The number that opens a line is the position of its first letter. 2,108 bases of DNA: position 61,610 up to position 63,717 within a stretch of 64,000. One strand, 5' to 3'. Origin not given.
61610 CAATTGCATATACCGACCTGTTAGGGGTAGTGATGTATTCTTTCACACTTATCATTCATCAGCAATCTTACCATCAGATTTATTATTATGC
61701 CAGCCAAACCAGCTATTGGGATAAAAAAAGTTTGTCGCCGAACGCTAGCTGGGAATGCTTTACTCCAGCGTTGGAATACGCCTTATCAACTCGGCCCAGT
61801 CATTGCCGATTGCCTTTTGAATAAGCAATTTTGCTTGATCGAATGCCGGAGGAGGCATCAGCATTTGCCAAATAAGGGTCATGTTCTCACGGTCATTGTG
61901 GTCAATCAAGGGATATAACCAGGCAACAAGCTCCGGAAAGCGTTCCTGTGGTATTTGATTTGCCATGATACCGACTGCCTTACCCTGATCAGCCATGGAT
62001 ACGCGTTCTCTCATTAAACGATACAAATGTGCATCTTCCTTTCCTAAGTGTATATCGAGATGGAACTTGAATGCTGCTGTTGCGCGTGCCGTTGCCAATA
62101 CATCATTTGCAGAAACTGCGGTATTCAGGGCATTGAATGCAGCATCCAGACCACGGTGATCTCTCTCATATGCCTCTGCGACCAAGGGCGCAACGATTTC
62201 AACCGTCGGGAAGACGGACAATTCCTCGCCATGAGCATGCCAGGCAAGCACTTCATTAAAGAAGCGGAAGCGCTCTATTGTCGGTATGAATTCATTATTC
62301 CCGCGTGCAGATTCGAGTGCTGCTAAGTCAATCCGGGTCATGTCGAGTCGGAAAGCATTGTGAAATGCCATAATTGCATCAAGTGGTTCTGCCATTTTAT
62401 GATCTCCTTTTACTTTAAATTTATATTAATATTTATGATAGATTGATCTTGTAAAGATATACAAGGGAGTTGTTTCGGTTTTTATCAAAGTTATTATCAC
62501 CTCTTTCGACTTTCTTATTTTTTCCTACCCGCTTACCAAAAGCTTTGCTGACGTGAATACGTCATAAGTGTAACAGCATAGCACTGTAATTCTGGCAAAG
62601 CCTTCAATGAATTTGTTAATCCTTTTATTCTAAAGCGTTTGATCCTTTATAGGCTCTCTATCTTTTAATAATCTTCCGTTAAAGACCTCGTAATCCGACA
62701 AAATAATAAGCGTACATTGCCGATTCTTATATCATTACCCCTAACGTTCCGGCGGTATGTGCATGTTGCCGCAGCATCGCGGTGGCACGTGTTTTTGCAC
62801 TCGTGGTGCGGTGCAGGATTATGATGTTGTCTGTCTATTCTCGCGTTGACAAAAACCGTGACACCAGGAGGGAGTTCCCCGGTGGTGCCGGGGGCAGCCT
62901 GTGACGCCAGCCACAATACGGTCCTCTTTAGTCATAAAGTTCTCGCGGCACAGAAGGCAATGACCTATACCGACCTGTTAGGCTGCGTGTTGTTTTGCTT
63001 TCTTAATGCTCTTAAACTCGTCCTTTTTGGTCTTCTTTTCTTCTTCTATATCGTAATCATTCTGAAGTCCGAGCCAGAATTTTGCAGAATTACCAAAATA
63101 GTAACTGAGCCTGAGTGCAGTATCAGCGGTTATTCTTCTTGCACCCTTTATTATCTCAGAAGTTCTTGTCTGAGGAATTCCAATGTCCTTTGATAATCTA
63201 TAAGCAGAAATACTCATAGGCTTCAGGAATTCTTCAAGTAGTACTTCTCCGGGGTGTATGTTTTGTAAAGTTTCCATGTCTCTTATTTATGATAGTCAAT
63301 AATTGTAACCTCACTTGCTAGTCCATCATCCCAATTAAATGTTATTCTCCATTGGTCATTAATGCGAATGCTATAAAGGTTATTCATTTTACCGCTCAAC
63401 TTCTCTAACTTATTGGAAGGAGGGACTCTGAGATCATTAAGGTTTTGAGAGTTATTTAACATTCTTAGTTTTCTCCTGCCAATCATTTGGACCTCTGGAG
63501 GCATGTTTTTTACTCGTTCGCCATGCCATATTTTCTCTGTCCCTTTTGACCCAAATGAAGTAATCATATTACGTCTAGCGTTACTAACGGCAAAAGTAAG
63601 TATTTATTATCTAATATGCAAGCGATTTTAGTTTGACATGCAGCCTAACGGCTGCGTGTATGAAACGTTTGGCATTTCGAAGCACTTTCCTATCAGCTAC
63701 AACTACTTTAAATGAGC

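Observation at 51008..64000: Integron-type gene-cassette array, with the integrase (if any) outside the window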

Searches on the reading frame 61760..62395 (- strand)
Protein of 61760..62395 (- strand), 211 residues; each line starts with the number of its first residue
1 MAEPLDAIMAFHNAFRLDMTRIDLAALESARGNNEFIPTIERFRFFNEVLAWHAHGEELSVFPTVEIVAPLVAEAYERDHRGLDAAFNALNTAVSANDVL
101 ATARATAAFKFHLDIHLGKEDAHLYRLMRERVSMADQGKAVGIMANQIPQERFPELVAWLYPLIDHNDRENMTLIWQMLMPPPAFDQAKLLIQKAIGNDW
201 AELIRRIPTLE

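Call 12: search_protein_families(library=pfam, proteins=[window:61760-62395:-], max_evalue=0.01)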
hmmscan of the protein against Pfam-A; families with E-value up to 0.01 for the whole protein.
window:61760-62395:- (211 aa): 1 family
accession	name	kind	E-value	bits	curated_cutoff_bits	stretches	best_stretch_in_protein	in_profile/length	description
PF01814.28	Hemerythrin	-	1.8e-10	41.8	25.3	2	74-135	4-67/127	Hemerythrin HHE cation binding domain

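Call 16: find_encoding_contigs(protein=window:61760-62395:-, flank=10000, max_places=6)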
Protein window:61760-62395:- (211 aa): no gene with exactly this product is on record in the collection.

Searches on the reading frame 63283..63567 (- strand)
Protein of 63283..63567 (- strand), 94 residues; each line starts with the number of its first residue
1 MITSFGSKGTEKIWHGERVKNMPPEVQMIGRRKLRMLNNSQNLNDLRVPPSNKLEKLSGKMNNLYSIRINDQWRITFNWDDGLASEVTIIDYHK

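Call 12: search_protein_families(library=pfam, proteins=[window:63283-63567:-], max_evalue=0.01)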
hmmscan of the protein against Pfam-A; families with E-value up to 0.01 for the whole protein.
window:63283-63567:- (94 aa): 1 family
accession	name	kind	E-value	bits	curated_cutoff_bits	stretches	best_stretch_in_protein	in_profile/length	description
PF05015.19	HigB-like_toxin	-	1.5e-20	73.9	27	1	4-93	2-91/91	RelE-like toxin of type II toxin-antitoxin system HigB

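Call 14: find_encoding_contigs(protein=window:63283-63567:-, flank=10000, max_places=6)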
Protein window:63283-63567:- (94 aa): no gene with exactly this product is on record in the collection.

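Call 50: find_related_loci(query=window:63283-63567:-, collection=metagenome_contigs, flank=10000)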
Query window:63283-63567:- (94 aa) in metagenome_contigs; peptide patterns used: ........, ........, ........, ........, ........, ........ (x = any residue, [..] = any of these).
600 stretches matched a pattern (row limit reached: there are more); 592 encode a relative of the query (tblastn E <= 1e-3); the best 80 are kept; 80 distinct loci.
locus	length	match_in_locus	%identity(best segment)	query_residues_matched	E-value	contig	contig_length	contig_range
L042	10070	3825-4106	89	1-94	6e-55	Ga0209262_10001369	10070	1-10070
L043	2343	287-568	81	1-94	1e-49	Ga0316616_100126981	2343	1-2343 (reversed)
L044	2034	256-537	81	1-94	1e-49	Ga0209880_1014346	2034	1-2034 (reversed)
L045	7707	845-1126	80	1-94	1e-48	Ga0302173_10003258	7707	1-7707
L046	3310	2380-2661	80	1-94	2e-48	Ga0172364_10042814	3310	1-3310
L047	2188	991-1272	79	1-94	5e-48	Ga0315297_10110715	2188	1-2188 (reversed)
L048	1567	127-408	80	1-94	9e-49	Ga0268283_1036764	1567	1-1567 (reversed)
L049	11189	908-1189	78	1-94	4e-47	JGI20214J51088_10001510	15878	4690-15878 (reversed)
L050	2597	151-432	76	1-94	1e-45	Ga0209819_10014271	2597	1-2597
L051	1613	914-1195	72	1-94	3e-44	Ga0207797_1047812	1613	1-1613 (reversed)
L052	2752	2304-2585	71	1-94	2e-42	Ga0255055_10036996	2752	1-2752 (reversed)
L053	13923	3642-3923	70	1-94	2e-42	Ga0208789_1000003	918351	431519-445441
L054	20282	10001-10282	68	1-94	5e-41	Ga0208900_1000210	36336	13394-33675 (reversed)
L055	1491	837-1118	69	1-94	1e-41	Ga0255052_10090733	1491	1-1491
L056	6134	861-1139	70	1-93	9e-41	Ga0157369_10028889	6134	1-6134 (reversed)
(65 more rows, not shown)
